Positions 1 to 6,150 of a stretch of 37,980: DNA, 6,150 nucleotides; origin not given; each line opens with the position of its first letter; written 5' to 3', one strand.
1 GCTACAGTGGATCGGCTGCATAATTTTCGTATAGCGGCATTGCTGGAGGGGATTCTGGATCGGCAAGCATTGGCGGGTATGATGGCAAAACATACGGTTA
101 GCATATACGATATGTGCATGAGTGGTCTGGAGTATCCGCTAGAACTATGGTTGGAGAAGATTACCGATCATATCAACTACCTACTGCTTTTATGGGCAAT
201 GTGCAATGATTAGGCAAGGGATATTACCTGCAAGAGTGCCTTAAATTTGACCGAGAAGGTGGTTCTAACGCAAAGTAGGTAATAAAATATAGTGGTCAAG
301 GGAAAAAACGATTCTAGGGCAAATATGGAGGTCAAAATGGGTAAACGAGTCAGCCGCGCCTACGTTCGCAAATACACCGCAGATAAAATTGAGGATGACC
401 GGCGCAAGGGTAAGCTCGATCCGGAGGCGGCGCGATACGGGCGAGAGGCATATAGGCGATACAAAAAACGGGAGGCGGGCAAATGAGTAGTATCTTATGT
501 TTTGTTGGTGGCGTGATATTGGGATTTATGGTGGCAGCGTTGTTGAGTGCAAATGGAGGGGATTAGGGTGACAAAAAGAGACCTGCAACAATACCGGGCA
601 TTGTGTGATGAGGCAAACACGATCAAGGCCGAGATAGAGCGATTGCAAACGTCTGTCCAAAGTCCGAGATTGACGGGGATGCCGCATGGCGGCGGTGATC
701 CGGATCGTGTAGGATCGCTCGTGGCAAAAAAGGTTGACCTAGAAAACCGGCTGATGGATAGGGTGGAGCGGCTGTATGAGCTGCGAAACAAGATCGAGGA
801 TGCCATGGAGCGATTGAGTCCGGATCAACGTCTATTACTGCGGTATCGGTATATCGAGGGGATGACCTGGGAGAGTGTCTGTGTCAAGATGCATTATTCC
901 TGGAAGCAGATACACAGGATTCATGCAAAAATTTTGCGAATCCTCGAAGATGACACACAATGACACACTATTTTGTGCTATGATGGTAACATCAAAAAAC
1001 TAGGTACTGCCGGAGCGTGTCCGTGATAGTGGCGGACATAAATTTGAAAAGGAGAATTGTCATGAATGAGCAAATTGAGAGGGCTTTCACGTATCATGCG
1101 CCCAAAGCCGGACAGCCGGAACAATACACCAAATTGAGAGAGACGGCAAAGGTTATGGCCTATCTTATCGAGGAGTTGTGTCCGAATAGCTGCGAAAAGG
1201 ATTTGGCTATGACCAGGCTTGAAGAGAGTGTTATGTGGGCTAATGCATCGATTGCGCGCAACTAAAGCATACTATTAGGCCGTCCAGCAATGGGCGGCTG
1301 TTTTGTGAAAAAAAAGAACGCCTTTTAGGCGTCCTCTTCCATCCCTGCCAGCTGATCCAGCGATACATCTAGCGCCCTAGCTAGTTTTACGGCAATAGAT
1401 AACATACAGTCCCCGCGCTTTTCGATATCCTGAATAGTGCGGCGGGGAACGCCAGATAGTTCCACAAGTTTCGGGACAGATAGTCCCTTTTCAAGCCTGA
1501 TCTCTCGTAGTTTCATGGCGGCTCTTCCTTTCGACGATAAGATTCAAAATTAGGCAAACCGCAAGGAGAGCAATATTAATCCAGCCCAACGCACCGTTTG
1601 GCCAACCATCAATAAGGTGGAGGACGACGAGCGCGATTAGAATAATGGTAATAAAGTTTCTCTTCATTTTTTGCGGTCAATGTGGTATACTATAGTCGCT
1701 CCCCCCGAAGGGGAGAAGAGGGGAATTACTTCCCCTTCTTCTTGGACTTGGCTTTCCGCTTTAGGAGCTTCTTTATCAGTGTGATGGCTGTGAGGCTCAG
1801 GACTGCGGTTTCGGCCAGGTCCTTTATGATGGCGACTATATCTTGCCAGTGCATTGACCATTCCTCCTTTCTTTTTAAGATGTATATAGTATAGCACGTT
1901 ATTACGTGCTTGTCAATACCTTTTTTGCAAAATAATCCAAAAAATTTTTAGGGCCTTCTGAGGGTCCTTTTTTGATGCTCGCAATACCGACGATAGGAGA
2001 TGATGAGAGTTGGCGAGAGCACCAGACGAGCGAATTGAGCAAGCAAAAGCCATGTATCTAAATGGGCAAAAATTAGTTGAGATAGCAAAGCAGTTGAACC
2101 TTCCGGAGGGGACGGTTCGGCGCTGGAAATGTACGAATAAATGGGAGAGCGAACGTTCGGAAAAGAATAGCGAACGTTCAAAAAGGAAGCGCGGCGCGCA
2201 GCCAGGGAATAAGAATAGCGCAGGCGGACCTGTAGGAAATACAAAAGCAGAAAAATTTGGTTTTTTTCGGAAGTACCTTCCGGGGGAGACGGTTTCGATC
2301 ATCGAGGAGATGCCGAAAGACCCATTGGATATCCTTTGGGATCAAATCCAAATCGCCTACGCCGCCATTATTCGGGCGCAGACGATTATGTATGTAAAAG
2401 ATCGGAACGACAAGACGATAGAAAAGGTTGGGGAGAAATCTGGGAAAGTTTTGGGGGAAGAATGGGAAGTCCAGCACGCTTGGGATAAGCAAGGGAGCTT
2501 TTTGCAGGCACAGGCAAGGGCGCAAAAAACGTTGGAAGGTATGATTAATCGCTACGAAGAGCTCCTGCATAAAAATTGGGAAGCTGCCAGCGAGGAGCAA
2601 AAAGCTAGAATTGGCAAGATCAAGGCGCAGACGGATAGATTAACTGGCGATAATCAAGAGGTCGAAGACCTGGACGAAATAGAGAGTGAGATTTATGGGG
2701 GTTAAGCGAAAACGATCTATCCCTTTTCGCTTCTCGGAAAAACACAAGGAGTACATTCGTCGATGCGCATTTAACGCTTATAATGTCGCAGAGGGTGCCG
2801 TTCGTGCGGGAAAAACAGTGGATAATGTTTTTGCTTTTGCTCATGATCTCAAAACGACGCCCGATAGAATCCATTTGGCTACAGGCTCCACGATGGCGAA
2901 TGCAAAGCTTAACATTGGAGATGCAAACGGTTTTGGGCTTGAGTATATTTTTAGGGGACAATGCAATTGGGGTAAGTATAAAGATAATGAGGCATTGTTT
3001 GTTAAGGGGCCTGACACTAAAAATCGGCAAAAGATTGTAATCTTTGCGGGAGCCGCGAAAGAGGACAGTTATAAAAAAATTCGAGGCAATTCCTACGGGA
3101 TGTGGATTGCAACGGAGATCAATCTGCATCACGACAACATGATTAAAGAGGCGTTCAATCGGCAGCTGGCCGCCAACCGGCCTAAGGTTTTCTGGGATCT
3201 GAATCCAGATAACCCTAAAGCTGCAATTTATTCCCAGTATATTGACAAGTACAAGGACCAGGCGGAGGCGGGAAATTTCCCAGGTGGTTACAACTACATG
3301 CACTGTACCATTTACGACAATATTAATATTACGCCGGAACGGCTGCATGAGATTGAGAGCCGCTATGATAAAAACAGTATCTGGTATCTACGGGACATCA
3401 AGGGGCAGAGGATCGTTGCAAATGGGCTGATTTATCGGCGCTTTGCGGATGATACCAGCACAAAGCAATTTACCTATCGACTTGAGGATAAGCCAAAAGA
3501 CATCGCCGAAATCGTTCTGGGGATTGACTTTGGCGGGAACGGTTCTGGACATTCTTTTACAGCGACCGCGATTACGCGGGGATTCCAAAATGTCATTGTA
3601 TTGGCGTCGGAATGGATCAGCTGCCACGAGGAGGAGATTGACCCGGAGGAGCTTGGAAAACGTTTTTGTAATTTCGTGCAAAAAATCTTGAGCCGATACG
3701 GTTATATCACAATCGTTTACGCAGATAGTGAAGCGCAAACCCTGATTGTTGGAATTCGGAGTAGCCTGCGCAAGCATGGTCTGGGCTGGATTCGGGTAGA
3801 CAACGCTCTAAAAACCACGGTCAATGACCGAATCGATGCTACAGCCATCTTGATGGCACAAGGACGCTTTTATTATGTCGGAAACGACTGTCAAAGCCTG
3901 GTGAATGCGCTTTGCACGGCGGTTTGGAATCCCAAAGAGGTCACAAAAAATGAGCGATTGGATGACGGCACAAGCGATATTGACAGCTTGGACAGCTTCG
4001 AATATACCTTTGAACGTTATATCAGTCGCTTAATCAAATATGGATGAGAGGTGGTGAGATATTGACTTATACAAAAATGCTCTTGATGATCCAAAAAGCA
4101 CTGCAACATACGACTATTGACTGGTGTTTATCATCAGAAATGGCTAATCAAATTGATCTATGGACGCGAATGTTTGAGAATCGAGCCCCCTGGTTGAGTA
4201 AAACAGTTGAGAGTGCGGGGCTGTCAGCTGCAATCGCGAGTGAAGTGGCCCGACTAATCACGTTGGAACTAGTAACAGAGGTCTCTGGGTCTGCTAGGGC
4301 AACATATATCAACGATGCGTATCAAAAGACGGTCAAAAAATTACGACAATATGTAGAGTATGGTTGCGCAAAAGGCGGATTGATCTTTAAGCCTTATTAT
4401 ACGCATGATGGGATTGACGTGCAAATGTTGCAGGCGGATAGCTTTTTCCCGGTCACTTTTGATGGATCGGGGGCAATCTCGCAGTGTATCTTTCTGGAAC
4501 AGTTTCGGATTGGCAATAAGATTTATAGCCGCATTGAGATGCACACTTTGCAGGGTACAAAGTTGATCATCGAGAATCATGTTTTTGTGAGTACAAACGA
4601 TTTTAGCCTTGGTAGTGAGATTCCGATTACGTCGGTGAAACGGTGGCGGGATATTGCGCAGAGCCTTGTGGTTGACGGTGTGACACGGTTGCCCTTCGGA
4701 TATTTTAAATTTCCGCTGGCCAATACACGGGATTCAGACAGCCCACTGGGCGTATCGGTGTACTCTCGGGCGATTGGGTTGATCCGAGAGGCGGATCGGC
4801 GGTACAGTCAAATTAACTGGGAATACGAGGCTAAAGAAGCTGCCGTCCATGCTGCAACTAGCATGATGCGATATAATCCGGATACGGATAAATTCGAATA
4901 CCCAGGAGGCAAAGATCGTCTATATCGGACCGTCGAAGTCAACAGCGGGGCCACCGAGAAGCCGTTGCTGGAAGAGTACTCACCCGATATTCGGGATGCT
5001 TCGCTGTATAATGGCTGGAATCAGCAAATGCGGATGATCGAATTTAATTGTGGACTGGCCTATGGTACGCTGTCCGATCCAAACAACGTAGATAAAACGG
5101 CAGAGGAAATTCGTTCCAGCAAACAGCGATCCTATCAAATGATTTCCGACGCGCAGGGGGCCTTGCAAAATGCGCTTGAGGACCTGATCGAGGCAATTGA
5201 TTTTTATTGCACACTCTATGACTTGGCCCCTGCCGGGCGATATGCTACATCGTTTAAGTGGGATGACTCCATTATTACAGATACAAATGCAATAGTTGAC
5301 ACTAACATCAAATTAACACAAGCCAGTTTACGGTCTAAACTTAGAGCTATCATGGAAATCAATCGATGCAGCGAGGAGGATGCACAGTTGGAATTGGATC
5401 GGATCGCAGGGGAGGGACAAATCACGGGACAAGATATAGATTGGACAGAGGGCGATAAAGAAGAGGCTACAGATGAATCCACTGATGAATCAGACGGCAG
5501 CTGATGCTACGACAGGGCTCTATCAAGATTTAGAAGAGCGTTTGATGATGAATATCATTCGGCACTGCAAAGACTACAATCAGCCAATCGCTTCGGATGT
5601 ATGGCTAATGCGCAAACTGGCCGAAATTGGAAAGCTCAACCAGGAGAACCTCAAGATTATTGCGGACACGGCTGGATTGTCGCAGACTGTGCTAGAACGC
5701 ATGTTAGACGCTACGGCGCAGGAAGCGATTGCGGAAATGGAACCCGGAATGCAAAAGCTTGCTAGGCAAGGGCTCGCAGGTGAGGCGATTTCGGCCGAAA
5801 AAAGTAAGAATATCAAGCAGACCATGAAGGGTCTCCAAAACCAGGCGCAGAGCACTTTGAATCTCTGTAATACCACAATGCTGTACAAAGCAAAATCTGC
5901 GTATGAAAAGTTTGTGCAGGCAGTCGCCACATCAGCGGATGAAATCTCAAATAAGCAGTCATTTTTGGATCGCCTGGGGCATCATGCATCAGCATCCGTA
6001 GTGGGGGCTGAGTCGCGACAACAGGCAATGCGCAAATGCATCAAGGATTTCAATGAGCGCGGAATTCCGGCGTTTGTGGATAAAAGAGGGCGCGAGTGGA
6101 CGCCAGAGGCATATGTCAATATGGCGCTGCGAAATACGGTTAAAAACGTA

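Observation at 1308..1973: Operator-controlled 42-aa membrane peptide plus XRE regulator, with possible antisense RNA, inserted between the late activator and terminase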

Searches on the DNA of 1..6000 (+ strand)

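Call 5: search_dna_similar(query=window:1-6000:+, collection=phages, mode=near)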
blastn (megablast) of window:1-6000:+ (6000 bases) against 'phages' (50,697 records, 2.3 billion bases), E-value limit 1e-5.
No match.
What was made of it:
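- Tried and rejected: Megablast of 1-6000 against phage records found nothing (call 5).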

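Call 20: search_rna_families(source=window, start=1250, end=2050, threshold=evalue, max_evalue=10)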
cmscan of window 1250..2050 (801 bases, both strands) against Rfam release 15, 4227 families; matches with E-value up to 10: 7.
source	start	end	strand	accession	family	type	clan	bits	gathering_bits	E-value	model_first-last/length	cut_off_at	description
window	1693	1743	-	RF02420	Bp1_162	Gene; sRNA;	-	17.5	50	4.3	1-100/100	no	Burkholderia sRNA Bp1_Cand612_SIPHT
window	1902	2013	+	RF01948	KCNQ1OT1_3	Gene; lncRNA;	-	17.4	60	7.3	1-116/116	no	KCNQ1 overlapping transcript 1 conserved region 3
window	1310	1339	-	RF02054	STnc420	Gene; sRNA;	-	15.6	70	6.8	25-54/58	no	Salmonella enterica sRNA STnc420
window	1969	2028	-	RF01751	potC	Cis-reg;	-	15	44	9.2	1-70/70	no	potC RNA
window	1298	1318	+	RF00180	REN-SRE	Cis-reg;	-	12.8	41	3.4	1-21/37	no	Renin stability regulatory element (REN-SRE)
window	1996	2017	+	RF01152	sR1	Gene; snRNA; snoRNA; CD-box;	-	12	45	2.2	1-57/57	no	Small nucleolar RNA sR1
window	1659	1785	-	RF03077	RT-2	Gene; sRNA;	-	11.4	40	4.4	1-222/222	no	RT-2 RNA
